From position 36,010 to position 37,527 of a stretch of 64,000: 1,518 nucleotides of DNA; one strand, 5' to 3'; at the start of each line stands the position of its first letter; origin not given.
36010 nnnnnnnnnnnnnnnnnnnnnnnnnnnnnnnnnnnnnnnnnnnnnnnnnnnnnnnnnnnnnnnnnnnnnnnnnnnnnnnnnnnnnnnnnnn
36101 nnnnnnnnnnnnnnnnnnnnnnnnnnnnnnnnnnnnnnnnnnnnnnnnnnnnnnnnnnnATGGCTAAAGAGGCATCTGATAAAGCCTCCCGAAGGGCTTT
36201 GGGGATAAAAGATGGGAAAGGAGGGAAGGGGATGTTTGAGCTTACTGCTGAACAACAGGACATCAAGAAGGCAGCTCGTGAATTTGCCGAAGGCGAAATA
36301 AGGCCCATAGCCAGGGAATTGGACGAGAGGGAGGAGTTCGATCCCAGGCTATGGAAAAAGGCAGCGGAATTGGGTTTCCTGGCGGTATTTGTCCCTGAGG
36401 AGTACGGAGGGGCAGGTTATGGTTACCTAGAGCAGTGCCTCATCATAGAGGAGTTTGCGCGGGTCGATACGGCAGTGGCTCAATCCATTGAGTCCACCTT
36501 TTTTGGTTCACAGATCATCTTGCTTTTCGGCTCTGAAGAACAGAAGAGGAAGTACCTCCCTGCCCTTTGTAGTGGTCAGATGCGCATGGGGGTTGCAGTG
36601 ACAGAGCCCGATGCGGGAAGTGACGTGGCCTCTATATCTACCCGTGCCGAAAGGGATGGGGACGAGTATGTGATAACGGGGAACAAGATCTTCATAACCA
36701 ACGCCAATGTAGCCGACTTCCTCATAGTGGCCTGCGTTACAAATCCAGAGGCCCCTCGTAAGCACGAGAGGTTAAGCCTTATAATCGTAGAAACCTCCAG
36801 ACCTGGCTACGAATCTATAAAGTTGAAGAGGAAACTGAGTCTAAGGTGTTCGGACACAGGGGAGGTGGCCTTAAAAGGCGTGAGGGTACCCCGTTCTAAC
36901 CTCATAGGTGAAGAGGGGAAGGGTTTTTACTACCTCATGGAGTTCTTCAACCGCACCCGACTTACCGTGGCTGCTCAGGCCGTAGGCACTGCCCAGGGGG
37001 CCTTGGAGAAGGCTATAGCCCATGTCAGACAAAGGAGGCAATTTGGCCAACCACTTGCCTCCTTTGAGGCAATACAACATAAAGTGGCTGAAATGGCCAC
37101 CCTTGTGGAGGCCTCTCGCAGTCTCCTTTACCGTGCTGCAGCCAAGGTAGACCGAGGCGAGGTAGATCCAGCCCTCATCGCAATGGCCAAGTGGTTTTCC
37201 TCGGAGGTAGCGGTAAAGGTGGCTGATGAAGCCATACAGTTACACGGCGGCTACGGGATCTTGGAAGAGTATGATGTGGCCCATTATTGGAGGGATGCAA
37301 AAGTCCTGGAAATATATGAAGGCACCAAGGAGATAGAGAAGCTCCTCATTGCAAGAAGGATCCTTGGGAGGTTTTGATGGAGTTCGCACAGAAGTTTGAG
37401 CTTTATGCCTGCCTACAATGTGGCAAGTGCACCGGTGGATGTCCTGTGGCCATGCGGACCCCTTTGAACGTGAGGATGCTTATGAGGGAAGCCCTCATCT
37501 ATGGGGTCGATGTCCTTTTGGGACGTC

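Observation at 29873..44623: TetR-led 12-gene operon joining an acyl-CoA dehydrogenase/EtfAB module to three HdrA-type flavoproteins, HdrBC, MvhD and an FrhB-like protein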

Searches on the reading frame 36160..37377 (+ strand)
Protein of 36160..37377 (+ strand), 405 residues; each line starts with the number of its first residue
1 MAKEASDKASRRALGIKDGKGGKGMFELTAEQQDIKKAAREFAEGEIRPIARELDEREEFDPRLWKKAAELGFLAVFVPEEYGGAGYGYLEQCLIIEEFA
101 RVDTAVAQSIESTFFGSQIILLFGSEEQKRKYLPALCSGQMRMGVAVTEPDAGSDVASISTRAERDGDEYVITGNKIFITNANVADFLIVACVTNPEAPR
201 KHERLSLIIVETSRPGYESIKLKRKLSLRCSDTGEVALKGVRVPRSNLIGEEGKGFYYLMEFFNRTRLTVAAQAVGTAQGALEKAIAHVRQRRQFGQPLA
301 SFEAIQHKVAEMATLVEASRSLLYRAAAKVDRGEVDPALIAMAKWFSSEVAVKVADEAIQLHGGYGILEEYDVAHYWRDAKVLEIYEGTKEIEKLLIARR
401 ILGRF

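Call 4: search_protein_families(library=pfam, proteins=[window:36160-37377:+], max_evalue=0.001)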
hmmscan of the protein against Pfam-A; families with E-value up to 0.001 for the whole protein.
window:36160-37377:+ (405 aa): 4 families
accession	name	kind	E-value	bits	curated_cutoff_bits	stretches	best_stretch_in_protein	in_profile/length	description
PF00441.29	Acyl-CoA_dh_1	-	3.6e-55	186.7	22.4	1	253-402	1-150/150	Acyl-CoA dehydrogenase, C-terminal domain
PF02771.21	Acyl-CoA_dh_N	-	8.6e-38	129.6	22.9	1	29-140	1-113/113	Acyl-CoA dehydrogenase, N-terminal domain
PF08028.16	Acyl-CoA_dh_2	-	2.9e-23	83.1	22.7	1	268-390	1-133/134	Acyl-CoA dehydrogenase, C-terminal domain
PF02770.24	Acyl-CoA_dh_M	-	1.2e-22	80.3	33.3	1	145-241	2-97/97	Acyl-CoA dehydrogenase, middle domain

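Call 63: search_solved_structures(query=window:36232-37377:+, max_evalue=1e-60)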
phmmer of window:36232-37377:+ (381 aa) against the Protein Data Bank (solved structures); distinct sequences matched with E-value up to 1e-60: 46.
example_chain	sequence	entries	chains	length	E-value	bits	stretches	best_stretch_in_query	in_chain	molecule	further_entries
5lnx_A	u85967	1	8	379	1.2e-89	303.9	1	4-379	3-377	Acyl-CoA dehydrogenase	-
8i4p_A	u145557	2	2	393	1.4e-88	300.5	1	3-379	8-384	Acyl-CoA dehydrogenase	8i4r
7w0j_A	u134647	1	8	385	1.7e-88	300.2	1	3-378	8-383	Acyl-CoA dehydrogenase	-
5ol2_C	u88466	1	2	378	9.2e-87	294.5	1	8-378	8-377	Acyl-CoA dehydrogenase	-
1ukw_A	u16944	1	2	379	2.6e-86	293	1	2-379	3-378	acyl-CoA dehydrogenase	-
3pfd_A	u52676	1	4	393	1.5e-85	290.5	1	1-378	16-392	Acyl-CoA dehydrogenase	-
2pg0_A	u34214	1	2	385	5.8e-84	285.3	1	7-377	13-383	Acyl-CoA dehydrogenase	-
3mdd_A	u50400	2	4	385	1.6e-83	283.8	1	2-381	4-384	MEDIUM CHAIN ACYL-COA DEHYDROGENASE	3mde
1udy_A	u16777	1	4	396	1.8e-83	283.7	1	2-381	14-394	Acyl-CoA dehydrogenase, medium-chain specific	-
1ege_A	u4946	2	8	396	3.1e-82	279.6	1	2-379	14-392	MEDIUM CHAIN ACYL-COA DEHYDROGENASE | Acyl-CoA dehydrogenase, medium-chain specific, mitochondrial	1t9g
4l1f_A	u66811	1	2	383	3.3e-82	279.5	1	2-378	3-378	Acyl-CoA dehydrogenase domain protein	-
2a1t_A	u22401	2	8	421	3.9e-82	279.3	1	2-379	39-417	Acyl-CoA dehydrogenase, medium-chain specific, mitochondrial precursor | Medium-chain specific acyl-CoA dehydrogenase, mitochondrial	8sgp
4p13_A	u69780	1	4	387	4e-82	279.2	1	2-379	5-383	Medium-chain specific acyl-CoA dehydrogenase, mitochondrial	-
4iv6_A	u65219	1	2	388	1.8e-81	277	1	3-380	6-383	Acyl-CoA dehydrogenase FadE3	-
7szv_A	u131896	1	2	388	1.9e-81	277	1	4-376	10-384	Acyl-CoA dehydrogenase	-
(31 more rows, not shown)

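Call 67: search_protein_families(library=ncbifam, proteins=[window:36232-37377:+], max_evalue=0.00001)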
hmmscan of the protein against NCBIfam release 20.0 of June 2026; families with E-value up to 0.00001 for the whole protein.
window:36232-37377:+ (381 aa): 22 families
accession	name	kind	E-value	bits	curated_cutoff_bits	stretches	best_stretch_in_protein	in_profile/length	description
NF042972.1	AcrlCoAredClosAcrC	equivalog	1.5e-114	382.6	640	1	2-378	3-377/378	acryloyl-CoA reductase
NF043006.1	CyhCrbnylCoADH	equivalog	2.9e-92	309.6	650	1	5-378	5-376/380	cyclohexane-1-carbonyl-CoA dehydrogenase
NF045552.1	GlutCoADH_Des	equivalog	9.2e-92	308.2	470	1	2-379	3-381/387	glutaryl-CoA dehydrogenase Acd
NF058590.1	AcCoDHFadEBacil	equivalog_domain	8e-83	278.9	600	1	3-378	20-411/586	acyl-CoA dehydrogenase FadE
NF045652.1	ProlPCPDhRedW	equivalog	8e-80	268.4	650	1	7-376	3-372/376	L-prolyl-[peptidyl-carrier protein] dehydrogenase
NF053553.1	prodigi_MBC_PigA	equivalog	5.3e-76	256.2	500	1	2-377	3-379/381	prodigiosin MBC biosynthesis dehydrogenase PigA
NF042439.1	SulpropCoADesulf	equivalog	1.9e-74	250.7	600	1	13-379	2-372/379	3-sulfinopropanoyl-CoA desulfinase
NF008997.0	PRK12341.1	equivalog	7.4e-70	235.9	537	1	2-379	3-378/382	acyl-CoA dehydrogenase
NF002885.1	PRK03354.1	equivalog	5.5e-65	219.8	540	1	2-379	3-375/378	crotonobetainyl-CoA dehydrogenase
TIGR03207.1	cyc_hxne_CoA_dh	equivalog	2.9e-61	207.2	575.35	1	5-376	2-370/372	cyclohexanecarboxyl-CoA dehydrogenase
NF052270.1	Staph_DH_FadE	equivalog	6.1e-55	186.6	600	1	66-379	86-395/400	acyl-CoA dehydrogenase FadE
TIGR03203.1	pimD_small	equivalog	2.2e-39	135.7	652.7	1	31-361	33-360/378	pimeloyl-CoA dehydrogenase small subunit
NF007000.1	PRK09463.1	subfamily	6.7e-36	123.9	600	1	18-345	50-400/726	acyl-CoA dehydrogenase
TIGR04022.1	sulfur_SfnB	equivalog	2.7e-33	115.4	430.9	1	7-358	6-361/391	SfnB family sulfur acquisition oxidoreductase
TIGR03204.1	pimC_large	equivalog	2.8e-32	112.1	623.85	1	41-335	46-336/395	pimeloyl-CoA dehydrogenase large subunit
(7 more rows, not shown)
